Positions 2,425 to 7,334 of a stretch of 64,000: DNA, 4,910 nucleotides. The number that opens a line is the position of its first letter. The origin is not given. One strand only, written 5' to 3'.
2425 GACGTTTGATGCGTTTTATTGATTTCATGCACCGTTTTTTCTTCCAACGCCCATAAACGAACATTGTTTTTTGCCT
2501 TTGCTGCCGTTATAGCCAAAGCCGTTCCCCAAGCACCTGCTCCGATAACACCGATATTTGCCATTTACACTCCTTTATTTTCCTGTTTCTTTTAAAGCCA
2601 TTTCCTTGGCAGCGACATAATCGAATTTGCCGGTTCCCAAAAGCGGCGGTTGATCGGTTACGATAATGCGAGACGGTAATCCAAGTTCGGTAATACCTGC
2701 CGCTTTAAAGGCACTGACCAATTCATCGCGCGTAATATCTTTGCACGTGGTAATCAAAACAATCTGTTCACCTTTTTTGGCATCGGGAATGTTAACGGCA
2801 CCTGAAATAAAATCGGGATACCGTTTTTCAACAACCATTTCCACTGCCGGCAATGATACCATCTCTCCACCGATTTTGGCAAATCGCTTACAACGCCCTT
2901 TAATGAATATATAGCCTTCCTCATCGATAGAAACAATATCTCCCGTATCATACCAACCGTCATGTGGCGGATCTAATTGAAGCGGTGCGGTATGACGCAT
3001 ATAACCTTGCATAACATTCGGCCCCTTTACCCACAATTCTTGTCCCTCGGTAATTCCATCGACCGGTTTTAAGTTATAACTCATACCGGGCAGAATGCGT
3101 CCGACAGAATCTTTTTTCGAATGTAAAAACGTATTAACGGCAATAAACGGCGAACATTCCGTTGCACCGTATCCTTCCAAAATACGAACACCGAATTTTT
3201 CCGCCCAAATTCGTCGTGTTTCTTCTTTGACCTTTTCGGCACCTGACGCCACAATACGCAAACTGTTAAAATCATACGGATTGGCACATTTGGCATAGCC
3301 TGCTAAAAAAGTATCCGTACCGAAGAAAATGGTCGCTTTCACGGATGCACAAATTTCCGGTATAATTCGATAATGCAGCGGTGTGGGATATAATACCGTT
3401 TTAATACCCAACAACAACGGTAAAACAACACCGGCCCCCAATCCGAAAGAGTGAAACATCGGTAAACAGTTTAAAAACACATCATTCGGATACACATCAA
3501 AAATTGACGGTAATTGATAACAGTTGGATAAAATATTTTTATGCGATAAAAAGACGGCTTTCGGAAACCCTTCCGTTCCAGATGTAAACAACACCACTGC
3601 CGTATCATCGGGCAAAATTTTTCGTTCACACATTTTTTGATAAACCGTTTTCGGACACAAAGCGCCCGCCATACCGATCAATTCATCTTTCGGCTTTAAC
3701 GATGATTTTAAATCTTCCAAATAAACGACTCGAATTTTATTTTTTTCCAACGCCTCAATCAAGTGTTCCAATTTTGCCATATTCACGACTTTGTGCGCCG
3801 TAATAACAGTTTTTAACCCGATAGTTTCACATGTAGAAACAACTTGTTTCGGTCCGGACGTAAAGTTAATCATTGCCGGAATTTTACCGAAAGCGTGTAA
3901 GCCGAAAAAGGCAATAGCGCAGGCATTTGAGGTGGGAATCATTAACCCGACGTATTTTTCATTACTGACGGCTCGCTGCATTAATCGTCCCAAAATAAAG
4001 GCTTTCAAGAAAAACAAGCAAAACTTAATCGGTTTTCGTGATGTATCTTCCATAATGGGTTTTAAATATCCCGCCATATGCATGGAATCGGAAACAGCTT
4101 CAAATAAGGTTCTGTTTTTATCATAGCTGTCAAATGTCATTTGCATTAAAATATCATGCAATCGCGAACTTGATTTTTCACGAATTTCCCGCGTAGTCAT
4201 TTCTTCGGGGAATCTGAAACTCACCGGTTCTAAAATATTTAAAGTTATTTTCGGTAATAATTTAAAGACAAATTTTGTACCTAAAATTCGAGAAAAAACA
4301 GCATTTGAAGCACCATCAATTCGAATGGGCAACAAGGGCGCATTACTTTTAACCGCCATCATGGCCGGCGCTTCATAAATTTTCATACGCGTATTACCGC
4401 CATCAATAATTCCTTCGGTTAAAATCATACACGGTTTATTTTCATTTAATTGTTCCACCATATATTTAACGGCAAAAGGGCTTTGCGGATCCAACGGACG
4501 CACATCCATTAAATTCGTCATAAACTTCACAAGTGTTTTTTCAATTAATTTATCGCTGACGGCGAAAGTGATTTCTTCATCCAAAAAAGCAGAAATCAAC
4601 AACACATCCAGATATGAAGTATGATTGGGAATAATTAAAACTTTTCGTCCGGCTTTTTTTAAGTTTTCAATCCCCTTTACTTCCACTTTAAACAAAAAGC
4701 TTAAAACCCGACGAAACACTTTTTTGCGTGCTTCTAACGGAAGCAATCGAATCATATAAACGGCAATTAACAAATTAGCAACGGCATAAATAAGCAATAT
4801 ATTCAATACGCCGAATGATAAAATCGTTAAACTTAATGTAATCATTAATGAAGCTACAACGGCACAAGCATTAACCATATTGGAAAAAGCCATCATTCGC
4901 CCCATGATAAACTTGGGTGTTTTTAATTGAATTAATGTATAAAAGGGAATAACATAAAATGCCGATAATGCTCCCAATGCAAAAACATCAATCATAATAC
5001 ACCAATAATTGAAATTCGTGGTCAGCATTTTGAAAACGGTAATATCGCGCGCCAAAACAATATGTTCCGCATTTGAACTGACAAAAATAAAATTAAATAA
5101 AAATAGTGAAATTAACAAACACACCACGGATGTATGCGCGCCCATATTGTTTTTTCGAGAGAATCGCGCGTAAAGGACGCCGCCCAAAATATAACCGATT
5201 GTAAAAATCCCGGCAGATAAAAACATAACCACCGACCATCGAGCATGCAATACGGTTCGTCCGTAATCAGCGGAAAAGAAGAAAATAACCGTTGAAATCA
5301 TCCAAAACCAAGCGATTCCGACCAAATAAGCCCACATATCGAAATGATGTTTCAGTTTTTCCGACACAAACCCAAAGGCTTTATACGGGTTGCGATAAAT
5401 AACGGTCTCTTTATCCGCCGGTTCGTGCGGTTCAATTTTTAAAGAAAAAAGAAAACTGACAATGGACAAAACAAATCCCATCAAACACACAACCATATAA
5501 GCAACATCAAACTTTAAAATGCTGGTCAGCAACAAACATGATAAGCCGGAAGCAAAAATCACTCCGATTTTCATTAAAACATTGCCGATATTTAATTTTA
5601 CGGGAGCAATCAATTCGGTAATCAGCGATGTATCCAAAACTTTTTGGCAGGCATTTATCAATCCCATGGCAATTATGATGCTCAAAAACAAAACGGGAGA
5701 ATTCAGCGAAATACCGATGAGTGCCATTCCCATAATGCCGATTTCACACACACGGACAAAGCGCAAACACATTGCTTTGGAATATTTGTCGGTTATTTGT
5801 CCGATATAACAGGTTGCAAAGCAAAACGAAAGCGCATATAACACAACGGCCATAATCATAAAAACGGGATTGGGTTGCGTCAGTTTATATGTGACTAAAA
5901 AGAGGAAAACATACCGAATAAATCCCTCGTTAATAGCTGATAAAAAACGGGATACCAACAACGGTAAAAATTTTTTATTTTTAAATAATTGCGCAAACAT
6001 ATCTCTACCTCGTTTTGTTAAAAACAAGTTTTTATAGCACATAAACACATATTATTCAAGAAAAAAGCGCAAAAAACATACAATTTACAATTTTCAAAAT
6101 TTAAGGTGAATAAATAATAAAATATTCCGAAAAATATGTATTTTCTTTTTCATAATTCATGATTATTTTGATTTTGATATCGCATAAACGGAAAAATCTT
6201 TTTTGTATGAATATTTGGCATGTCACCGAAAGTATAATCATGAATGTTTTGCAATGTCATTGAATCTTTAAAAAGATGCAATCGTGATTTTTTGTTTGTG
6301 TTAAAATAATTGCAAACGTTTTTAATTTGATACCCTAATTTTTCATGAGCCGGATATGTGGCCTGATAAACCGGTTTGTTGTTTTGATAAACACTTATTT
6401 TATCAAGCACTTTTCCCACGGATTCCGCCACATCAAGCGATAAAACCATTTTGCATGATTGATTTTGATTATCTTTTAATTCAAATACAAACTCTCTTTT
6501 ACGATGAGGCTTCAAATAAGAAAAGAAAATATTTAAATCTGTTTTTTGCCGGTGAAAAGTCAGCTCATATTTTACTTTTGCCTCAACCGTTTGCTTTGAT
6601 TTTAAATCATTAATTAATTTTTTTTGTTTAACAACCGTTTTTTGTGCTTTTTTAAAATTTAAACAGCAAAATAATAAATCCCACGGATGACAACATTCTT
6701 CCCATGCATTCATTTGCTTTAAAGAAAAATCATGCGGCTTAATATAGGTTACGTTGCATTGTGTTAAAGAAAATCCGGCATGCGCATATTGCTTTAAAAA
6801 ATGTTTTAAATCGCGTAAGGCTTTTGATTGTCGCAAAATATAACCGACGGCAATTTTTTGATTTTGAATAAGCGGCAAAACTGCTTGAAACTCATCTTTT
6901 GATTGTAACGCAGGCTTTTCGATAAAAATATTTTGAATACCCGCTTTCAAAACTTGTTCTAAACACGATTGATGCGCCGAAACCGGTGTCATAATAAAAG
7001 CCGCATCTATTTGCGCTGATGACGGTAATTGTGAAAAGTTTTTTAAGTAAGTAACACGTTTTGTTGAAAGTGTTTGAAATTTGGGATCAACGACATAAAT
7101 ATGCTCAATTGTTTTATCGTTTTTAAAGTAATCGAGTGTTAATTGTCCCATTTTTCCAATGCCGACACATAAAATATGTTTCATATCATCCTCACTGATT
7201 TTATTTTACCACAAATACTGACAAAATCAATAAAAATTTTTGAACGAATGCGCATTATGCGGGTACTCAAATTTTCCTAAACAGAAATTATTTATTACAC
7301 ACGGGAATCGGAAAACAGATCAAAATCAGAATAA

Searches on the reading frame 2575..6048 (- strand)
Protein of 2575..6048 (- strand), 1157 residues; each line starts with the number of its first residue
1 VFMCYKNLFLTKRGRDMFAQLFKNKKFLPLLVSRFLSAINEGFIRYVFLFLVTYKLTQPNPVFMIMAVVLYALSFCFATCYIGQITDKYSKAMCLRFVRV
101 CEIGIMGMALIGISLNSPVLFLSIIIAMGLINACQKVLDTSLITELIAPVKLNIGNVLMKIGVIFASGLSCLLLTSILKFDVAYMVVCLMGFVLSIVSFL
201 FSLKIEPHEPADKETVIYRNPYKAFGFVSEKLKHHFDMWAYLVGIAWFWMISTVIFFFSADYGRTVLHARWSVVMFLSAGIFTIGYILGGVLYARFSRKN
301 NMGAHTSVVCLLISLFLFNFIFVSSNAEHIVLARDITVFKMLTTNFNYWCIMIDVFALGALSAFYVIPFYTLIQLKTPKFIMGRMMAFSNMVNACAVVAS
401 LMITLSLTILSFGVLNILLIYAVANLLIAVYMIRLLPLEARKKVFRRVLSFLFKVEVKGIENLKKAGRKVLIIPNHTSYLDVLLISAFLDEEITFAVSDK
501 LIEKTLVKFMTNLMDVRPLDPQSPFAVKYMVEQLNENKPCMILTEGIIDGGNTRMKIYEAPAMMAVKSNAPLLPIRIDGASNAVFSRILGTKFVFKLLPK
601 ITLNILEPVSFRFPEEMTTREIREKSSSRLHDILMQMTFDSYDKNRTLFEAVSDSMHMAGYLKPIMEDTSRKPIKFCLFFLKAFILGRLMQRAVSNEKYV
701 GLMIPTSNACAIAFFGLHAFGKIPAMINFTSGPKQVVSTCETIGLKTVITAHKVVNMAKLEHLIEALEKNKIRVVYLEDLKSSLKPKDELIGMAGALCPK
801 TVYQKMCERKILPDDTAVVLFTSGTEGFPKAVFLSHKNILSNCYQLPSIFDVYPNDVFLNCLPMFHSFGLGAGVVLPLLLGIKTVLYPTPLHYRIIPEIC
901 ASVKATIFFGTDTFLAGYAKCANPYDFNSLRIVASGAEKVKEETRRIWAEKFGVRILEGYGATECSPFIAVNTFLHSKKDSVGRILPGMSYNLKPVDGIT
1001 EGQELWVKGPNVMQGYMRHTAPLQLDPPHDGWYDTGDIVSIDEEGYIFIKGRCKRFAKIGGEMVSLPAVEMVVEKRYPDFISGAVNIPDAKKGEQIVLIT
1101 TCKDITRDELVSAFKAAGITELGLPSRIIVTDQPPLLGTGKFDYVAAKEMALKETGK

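Call 27: search_protein_families(library=pfam, proteins=[window:2575-6048:-], max_evalue=0.001)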
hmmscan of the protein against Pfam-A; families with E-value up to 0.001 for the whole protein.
window:2575-6048:- (1157 aa): 3 families
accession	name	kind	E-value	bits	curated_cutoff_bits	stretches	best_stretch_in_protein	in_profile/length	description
PF00501.34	AMP-binding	-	1.3e-56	192.5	29.9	1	689-1016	38-383/384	AMP-binding enzyme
PF01553.26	Acyltransferase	-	1.3e-15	57.8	23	1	454-577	1-131/132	Acyltransferase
PF07690.21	MFS_1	-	6.5e-11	42.2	33.4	1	32-393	3-339/347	Major Facilitator Superfamily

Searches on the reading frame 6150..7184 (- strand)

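Call 57: search_protein_families(library=pfam, proteins=[window:6150-7184:-], max_evalue=0.01)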
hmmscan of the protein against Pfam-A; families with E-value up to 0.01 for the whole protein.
window:6150-7184:- (344 aa): 3 families
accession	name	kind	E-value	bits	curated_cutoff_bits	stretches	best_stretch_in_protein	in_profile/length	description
PF01408.29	GFO_IDH_MocA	-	5.6e-12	46.8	24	1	3-110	2-113/120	Oxidoreductase family, NAD-binding Rossmann fold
PF02629.25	CoA_binding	-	3.1e-05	25.1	22.3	1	2-88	4-93/97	CoA binding domain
PF03446.21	NAD_binding_2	-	0.003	18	21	0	4-80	2-75/161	NAD binding domain of 6-phosphogluconate dehydrogenase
